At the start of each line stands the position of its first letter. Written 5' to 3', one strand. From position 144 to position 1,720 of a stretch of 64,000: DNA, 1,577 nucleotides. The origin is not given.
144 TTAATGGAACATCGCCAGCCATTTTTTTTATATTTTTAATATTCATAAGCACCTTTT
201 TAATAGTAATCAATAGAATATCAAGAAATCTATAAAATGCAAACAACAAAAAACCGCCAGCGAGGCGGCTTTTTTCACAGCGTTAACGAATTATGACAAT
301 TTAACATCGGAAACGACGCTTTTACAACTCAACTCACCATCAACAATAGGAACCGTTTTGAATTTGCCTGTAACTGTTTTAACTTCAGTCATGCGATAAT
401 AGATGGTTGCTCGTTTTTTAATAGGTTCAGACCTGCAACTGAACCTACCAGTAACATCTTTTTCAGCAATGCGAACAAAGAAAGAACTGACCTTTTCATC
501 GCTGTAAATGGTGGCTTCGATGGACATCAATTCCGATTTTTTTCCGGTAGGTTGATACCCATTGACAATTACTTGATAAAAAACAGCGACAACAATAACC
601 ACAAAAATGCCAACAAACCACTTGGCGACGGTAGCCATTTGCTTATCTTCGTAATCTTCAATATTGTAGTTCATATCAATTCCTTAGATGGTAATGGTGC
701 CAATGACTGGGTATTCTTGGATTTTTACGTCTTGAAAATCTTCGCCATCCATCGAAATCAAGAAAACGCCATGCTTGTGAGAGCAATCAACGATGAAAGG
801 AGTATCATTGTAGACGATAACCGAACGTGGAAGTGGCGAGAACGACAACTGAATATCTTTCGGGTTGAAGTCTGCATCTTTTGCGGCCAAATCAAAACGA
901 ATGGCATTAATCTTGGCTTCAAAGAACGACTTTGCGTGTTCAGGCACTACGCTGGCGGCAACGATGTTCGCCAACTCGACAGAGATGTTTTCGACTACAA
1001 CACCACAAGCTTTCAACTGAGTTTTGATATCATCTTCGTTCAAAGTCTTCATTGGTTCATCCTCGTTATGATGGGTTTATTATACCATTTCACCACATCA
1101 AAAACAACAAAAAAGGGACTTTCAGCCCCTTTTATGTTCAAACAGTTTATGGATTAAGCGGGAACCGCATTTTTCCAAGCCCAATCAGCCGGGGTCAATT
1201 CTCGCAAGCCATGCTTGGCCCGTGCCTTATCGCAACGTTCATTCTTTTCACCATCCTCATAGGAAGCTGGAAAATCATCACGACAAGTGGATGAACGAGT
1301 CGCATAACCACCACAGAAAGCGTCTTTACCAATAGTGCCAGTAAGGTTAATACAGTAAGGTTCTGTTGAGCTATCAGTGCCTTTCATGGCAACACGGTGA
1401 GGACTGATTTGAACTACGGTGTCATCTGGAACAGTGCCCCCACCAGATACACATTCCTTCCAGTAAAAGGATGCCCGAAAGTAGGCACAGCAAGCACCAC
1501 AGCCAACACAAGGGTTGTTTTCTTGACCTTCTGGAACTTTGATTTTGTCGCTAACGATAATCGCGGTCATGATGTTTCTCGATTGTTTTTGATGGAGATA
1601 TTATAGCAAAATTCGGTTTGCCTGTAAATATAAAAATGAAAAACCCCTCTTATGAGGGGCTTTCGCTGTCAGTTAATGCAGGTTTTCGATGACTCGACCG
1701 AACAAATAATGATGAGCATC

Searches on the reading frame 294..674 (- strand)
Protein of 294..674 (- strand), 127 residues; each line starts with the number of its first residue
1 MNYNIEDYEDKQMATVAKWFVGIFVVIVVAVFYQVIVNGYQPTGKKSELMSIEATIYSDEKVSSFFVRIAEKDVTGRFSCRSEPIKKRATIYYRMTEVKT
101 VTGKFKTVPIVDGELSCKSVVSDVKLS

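Call 84: search_protein_families(library=pfam, alignment_id=A5, max_evalue=0.001)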
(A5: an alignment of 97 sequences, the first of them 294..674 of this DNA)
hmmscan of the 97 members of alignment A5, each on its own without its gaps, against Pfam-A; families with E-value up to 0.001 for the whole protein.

A. member 1, window:294-674:- (127 aa): 0 families

B. families by the number of members that match (of 97 scanned): 16 families
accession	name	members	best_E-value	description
PF09511.15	RNA_lig_T4_1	2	7.2e-27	RNA ligase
PF01844.29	HNH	2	6.5e-12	HNH endonuclease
PF14279.12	HNH_5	2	1.3e-07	HNH endonuclease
PF10988.14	DUF2807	1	1.8e-34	Putative auto-transporter adhesin, head GIN domain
PF07282.18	Cas12f1-like_TNB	1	1.7e-15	Cas12f1-like, TNB domain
PF00383.29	dCMP_cyt_deam_1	1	3.7e-15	Cytidine and deoxycytidylate deaminase zinc-binding region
PF03703.20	bPH_2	1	4.5e-15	Bacterial PH domain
PF01145.31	Band_7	1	2.9e-14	SPFH domain / Band 7 family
PF00293.34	NUDIX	1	1.3e-10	NUDIX domain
PF08211.18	dCMP_cyt_deam_2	1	3.2e-07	Cytidine and deoxycytidylate deaminase zinc-binding region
PF00583.31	Acetyltransf_1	1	5.8e-07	Acetyltransferase (GNAT) family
PF03692.20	CxxCxxCC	1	3.1e-06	Putative zinc- or iron-chelating domain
PF07963.17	N_methyl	1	6.8e-06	Prokaryotic N-terminal methylation motif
PF14470.12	bPH_3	1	1.4e-05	Bacterial PH domain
PF14421.12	LmjF365940-deam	1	1.5e-05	LmjF365940 subfamily CDD/CDA-like deaminase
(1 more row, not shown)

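Call 85: search_protein_families(library=phrogs, alignment_id=A5, max_evalue=0.00001)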
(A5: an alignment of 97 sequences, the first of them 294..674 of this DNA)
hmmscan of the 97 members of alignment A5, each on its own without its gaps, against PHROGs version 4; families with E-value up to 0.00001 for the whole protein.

A. member 1, window:294-674:- (127 aa): 0 families

B. families by the number of members that match (of 97 scanned): 28 families (the first 25 are shown)
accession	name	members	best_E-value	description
phrog_562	-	2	1.6e-72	RNA ligase and tail fiber protein attachment catalyst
phrog_12026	-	2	4.5e-14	-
phrog_6050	-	2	1.2e-10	HNH endonuclease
phrog_338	-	2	5.1e-10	HNH endonuclease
phrog_2214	-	2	1.2e-09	HNH endonuclease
phrog_1035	-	2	6.3e-09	endonuclease VII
phrog_23285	-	2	2.2e-08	HNH endonuclease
phrog_8660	-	2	3.2e-08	HNH endonuclease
phrog_2118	-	2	4.2e-08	HNH endonuclease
phrog_5718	-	2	8.2e-08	HNH endonuclease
phrog_25184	-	2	2e-07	HNH endonuclease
phrog_1271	-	2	2.2e-06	HNH endonuclease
phrog_3707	-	1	4.5e-39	membrane-flanked domain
phrog_506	-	1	1.2e-21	transposase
phrog_12204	-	1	3.1e-21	-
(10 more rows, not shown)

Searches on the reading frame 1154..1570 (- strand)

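Call 56: search_protein_families(library=pfam, proteins=[window:1154-1570:-], max_evalue=0.01)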
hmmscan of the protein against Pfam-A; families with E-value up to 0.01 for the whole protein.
window:1154-1570:- (138 aa): 1 family
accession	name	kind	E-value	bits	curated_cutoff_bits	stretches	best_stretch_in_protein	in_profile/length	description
PF03692.20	CxxCxxCC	-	3.1e-06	28.2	23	1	20-113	1-84/85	Putative zinc- or iron-chelating domain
